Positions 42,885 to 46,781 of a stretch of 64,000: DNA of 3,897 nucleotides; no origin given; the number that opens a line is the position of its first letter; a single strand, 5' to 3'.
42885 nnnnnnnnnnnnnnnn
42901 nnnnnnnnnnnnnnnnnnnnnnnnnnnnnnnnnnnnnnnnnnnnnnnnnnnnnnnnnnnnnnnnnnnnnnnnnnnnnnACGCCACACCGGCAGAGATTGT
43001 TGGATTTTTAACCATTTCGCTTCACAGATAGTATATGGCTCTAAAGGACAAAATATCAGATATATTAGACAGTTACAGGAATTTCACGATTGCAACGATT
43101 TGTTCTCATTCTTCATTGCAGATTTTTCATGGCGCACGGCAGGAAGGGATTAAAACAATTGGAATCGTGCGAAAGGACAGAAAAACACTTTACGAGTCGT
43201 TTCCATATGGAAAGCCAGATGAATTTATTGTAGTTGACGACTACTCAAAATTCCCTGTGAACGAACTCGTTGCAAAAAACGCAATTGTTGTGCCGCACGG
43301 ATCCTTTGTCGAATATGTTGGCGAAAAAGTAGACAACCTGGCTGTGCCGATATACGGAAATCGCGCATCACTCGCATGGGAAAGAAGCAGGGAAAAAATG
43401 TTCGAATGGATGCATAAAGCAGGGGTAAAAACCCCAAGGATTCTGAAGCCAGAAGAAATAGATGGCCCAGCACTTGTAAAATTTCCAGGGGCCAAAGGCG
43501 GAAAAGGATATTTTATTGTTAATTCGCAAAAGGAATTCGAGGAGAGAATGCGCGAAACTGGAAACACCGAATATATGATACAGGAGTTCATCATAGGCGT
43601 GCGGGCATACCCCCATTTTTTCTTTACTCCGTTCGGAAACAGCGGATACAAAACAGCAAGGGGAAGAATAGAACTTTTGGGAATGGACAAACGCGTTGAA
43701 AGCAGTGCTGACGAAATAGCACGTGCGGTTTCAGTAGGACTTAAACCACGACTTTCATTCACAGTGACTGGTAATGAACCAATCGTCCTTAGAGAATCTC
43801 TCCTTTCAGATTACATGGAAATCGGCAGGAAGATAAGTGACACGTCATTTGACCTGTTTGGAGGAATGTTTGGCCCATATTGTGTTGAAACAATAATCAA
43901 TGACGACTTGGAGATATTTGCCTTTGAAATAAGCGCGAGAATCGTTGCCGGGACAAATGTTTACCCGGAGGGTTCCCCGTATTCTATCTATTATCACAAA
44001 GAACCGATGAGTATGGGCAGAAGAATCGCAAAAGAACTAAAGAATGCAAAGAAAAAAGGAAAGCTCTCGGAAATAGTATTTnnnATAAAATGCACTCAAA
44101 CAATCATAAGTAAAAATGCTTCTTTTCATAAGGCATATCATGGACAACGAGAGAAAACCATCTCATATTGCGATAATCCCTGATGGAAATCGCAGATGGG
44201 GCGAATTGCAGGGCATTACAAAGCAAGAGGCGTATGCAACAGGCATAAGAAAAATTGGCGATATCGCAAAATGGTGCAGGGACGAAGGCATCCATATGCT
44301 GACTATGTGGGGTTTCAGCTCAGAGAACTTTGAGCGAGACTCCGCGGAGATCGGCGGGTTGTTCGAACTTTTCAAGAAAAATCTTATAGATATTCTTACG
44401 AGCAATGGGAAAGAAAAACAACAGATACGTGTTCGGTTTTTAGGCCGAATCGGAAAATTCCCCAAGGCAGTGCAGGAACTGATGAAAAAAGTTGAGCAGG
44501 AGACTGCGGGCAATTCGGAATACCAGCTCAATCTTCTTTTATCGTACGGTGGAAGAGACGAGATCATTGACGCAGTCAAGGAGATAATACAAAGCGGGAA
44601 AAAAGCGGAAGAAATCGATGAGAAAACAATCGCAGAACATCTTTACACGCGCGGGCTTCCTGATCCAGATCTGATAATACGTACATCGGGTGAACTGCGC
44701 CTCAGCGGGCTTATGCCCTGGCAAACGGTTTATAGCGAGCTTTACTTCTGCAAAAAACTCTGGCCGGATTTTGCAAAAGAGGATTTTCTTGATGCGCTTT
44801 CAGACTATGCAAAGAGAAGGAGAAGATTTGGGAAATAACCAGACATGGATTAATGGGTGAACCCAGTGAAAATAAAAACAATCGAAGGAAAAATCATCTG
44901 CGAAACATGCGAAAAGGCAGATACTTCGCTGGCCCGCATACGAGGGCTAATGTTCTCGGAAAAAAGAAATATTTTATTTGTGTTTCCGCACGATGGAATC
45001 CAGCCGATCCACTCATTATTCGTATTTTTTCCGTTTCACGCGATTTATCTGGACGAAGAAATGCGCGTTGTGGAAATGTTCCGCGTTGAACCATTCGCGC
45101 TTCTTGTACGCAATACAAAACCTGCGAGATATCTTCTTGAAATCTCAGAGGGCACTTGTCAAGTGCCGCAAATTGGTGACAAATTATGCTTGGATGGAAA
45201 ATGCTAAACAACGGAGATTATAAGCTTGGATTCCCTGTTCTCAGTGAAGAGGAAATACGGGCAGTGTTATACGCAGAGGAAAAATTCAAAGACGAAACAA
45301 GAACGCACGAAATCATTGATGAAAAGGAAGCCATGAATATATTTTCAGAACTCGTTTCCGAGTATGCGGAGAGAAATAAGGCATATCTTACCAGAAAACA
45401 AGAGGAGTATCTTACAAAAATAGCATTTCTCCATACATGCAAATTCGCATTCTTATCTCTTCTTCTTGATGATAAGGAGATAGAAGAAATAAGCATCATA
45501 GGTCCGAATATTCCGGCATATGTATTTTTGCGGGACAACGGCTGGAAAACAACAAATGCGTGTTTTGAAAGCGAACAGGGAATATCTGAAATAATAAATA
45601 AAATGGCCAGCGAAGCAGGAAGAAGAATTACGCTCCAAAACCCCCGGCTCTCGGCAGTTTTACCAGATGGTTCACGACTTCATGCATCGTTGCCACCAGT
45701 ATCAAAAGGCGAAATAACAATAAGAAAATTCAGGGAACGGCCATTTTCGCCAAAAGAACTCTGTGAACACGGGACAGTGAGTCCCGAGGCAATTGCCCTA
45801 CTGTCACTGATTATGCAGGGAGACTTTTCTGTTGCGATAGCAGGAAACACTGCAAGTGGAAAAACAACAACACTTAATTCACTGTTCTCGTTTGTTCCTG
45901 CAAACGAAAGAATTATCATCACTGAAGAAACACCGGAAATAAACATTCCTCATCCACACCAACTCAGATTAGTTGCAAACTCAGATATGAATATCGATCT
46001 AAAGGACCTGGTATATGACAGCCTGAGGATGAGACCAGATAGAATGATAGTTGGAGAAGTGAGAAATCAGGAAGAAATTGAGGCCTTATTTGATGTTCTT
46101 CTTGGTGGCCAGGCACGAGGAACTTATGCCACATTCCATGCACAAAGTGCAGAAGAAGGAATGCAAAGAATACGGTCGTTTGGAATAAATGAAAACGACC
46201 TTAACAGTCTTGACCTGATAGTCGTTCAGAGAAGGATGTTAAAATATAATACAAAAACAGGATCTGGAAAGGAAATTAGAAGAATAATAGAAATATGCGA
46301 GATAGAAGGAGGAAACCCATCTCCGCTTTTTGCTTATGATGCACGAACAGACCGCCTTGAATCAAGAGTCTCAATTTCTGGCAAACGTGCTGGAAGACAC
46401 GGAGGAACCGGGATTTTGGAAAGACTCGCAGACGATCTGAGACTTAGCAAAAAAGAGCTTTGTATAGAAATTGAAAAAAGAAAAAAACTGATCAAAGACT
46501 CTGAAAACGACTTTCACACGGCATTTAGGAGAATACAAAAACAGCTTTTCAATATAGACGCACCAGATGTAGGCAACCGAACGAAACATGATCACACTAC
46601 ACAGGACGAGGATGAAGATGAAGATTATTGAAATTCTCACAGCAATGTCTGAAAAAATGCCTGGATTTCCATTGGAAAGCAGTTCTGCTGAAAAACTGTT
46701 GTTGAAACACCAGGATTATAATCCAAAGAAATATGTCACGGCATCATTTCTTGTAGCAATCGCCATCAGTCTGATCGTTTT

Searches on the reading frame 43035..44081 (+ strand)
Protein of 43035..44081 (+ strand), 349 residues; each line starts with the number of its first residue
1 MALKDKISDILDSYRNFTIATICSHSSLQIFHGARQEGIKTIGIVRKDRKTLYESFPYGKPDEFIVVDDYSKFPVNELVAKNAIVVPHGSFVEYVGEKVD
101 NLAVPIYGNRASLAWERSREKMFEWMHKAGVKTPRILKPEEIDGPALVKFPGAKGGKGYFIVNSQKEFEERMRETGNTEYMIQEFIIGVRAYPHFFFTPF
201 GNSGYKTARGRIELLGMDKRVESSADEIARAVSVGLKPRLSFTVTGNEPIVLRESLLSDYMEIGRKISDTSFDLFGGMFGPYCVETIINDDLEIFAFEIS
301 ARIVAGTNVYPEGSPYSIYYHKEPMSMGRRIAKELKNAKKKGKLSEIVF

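Call 31: find_encoding_contigs(protein=window:43035-44081:+, flank=10000, max_places=1)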
Protein window:43035-44081:+ (349 aa): 11 contigs read that carry it; 1 place shown.
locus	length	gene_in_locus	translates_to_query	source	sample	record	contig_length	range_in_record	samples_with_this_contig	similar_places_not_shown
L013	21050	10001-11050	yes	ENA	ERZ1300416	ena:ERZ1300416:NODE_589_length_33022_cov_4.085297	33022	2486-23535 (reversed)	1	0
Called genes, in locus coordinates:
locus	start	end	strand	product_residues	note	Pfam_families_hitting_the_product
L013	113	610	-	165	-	-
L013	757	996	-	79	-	-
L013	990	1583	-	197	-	-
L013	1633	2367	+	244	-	PF01909:NTP_transf_2, PF09249:tRNA_NucTransf2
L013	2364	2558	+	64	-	PF09249:tRNA_NucTransf2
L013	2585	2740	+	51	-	-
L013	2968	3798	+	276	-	-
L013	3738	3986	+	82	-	-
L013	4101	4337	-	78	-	-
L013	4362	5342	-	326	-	-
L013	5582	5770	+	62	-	-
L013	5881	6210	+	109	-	PF24034:DUF7343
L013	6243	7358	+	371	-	PF06849:DUF1246, PF06973:DUF1297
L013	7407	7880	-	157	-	PF01797:Y1_Tnp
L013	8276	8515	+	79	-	-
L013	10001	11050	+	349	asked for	PF06849:DUF1246, PF06973:DUF1297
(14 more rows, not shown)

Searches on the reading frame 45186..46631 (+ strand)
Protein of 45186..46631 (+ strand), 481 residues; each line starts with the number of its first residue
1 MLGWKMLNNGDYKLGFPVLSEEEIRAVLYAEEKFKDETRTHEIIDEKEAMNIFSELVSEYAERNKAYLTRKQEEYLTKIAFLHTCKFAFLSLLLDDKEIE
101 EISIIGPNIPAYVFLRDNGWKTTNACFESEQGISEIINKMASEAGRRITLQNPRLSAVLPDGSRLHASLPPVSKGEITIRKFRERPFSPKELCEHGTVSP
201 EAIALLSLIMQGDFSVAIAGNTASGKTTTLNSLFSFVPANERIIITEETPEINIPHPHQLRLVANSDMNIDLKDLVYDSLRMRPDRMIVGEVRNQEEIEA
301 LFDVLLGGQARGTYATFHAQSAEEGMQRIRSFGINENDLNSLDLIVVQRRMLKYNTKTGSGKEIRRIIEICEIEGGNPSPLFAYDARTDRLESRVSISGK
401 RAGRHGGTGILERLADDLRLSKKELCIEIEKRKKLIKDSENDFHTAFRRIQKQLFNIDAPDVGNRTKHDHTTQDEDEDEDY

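Call 35: search_protein_families(library=pfam, proteins=[window:45186-46631:+], max_evalue=0.1)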
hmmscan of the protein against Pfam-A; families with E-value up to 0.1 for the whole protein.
window:45186-46631:+ (481 aa): 5 families
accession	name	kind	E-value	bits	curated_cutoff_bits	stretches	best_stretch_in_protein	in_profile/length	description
PF00437.27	T2SSE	-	5.7e-36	124.4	24.9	1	124-380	37-288/370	Type II/IV secretion system protein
PF04665.18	Pox_A32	-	0.056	13.3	22.8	0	210-236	10-36/242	Poxvirus A32 protein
PF01580.24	FtsK_SpoIIIE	-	0.06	13.2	24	0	216-233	42-59/221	FtsK/SpoIIIE family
PF00735.24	Septin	-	0.07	12.8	26.2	0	213-247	4-38/280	Septin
PF00005.33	ABC_tran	-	0.093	13.8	25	0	214-259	12-59/137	ABC transporter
